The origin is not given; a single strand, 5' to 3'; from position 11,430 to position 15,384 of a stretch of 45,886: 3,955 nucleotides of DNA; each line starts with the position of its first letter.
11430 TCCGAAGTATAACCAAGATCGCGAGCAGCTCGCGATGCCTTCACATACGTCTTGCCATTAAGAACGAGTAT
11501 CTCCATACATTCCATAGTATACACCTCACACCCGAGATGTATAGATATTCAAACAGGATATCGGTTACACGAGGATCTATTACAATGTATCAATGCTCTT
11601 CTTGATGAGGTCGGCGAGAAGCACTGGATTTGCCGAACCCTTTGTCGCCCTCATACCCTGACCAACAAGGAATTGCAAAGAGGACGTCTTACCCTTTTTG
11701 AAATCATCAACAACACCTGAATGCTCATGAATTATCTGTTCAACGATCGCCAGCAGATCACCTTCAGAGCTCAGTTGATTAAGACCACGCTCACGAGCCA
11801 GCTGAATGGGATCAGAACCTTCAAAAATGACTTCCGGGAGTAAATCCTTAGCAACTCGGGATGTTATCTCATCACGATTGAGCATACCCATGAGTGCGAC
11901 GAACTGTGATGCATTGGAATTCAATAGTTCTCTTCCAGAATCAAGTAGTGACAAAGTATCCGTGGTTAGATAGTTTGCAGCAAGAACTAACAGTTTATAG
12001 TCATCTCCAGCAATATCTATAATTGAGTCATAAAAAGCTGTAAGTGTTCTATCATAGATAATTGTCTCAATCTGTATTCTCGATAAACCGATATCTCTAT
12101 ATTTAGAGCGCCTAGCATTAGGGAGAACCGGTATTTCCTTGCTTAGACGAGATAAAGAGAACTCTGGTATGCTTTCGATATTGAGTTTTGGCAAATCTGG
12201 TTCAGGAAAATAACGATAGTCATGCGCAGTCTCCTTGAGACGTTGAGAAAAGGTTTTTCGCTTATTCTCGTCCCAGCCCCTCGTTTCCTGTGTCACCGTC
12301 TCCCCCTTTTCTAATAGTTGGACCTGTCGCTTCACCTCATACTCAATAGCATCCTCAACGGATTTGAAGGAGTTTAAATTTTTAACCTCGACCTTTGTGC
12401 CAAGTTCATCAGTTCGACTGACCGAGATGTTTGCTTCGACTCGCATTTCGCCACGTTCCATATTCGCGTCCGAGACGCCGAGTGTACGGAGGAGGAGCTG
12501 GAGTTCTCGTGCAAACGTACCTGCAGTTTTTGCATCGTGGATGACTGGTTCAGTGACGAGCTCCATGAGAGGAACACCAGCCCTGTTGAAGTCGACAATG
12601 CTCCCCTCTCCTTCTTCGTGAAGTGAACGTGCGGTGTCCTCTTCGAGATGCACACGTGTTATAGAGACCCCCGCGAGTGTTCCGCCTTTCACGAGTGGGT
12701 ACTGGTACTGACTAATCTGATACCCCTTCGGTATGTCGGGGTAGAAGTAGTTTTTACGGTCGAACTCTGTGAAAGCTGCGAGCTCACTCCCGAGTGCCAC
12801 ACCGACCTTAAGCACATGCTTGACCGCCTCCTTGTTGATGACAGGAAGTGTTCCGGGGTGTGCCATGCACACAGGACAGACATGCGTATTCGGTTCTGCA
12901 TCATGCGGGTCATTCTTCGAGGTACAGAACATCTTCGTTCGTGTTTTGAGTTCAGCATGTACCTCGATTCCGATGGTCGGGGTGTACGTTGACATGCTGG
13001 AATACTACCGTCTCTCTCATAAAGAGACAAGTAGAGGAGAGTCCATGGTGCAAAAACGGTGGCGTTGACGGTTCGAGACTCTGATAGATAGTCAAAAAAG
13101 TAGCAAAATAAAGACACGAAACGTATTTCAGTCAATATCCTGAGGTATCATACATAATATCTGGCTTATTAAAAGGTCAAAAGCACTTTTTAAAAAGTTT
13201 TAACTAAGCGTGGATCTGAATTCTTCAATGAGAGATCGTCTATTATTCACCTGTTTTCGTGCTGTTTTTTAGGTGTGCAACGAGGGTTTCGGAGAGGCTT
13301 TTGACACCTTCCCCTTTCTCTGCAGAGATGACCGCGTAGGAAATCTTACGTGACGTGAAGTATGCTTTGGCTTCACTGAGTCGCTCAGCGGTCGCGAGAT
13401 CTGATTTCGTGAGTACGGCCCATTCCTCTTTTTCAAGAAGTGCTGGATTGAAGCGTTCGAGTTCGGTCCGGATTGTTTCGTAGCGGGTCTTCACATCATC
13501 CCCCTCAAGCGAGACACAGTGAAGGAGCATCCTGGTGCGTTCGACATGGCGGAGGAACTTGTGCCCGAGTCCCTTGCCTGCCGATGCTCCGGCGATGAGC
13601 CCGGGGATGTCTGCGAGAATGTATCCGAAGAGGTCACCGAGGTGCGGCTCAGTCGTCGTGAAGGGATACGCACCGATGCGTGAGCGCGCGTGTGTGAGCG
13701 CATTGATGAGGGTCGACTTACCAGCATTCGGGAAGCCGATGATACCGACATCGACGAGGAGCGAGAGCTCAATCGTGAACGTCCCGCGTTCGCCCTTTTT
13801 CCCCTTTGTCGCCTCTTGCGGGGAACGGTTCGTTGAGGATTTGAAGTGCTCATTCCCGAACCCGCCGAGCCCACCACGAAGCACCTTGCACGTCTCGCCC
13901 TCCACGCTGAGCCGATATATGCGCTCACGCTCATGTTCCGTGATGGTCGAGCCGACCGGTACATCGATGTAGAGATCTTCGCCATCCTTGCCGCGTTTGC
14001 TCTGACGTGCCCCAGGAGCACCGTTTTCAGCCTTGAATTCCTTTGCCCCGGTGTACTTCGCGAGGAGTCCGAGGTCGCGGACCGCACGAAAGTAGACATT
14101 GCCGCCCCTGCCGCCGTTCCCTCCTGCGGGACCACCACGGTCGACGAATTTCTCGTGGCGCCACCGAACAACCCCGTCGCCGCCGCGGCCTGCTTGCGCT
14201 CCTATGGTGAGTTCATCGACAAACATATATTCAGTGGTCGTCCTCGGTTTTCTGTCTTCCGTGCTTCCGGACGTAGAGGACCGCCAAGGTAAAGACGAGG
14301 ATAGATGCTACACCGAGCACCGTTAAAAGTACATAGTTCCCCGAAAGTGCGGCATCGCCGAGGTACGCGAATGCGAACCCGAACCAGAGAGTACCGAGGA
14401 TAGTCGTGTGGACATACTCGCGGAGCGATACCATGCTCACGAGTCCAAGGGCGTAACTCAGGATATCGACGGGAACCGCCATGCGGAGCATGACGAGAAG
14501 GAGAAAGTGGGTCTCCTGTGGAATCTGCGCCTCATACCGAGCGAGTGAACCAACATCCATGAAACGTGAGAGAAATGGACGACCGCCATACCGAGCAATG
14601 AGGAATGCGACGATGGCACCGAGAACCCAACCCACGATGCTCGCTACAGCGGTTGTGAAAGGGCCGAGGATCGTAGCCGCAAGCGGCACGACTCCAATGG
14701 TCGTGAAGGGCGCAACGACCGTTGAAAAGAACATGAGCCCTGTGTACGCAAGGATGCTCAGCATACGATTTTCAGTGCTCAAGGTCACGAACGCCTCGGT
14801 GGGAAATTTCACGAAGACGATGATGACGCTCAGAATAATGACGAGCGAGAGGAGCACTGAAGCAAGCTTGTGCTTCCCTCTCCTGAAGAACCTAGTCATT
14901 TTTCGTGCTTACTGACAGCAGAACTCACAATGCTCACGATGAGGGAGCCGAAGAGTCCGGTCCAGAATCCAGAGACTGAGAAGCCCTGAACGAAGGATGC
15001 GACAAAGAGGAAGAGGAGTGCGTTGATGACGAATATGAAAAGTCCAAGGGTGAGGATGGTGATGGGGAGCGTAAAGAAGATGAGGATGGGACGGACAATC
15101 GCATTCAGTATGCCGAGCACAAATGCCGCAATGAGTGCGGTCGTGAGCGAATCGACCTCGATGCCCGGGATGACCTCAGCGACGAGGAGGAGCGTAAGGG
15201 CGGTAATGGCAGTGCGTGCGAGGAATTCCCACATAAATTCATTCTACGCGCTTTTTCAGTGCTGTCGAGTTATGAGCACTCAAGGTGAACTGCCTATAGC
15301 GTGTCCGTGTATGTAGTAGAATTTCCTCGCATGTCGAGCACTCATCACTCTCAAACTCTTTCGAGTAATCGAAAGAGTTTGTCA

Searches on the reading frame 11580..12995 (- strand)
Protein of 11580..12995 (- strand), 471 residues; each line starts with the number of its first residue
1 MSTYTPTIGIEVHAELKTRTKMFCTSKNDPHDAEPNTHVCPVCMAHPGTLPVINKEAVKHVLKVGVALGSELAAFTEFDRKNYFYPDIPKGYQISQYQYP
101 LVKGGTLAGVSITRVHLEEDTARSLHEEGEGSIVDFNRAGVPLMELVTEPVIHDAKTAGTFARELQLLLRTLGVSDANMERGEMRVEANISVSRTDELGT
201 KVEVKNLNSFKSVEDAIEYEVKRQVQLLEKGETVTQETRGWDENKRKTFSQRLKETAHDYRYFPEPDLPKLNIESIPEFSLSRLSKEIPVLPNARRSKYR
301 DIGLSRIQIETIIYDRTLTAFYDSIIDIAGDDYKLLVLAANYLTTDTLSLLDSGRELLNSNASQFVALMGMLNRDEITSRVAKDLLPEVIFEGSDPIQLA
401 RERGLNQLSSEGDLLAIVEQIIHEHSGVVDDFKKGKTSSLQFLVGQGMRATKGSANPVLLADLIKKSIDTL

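Call 27: search_protein_families(library=pfam, proteins=[window:11580-12995:-], max_evalue=0.001)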
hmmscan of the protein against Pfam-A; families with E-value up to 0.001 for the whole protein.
window:11580-12995:- (471 aa): 2 families
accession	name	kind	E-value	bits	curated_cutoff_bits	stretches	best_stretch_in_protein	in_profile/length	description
PF02934.20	GatB_N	-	6.6e-109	363.8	23.4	1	7-274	2-272/277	GatB/GatE catalytic domain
PF02637.23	GatB_Yqey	-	2.7e-29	102.4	27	1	338-468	15-148/148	GatB domain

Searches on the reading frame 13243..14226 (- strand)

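Call 27: search_protein_families(library=pfam, proteins=[window:13243-14226:-], max_evalue=0.001)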
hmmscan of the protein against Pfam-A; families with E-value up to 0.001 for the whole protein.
window:13243-14226:- (327 aa): 6 families
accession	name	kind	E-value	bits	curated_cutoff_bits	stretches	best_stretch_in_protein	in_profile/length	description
PF01018.28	GTP1_OBG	-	1.3e-46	158.5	27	1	3-155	1-154/155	GTP1/OBG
PF01926.29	MMR_HSR1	-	8.9e-23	81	21.9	1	159-273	1-112/113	50S ribosome-binding GTPase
PF02421.24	FeoB_N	-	3.1e-08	33.7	27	1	160-210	3-57/156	Ferrous iron transport protein B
PF00009.33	GTP_EFTU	-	0.00011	22.3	26.5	0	158-184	4-30/188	Elongation factor Tu GTP binding domain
PF03193.22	RsgA_GTPase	-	0.00026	21.3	30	0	270-317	58-106/174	RsgA GTPase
PF03308.22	MeaB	-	0.00026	20.5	23.1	0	160-181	36-57/273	Methylmalonyl Co-A mutase-associated GTPase MeaB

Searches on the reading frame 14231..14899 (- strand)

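Call 27: search_protein_families(library=pfam, proteins=[window:14231-14899:-], max_evalue=0.001)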
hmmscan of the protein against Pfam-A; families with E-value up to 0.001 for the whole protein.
window:14231-14899:- (222 aa): 1 family
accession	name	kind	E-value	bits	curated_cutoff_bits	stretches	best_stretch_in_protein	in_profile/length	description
PF09335.16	VTT_dom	-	3.5e-13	50.5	33.9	1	73-182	9-122/123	VTT domain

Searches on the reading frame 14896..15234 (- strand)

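Call 27: search_protein_families(library=pfam, proteins=[window:14896-15234:-], max_evalue=0.001)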
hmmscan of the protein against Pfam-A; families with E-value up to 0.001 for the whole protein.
window:14896-15234:- (112 aa): 1 family
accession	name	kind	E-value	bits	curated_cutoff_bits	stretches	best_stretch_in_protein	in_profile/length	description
PF04020.18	Phage_holin_4_2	-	9.8e-35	119.8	28.8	1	3-105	2-104/105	Mycobacterial 4 TMS phage holin, superfamily IV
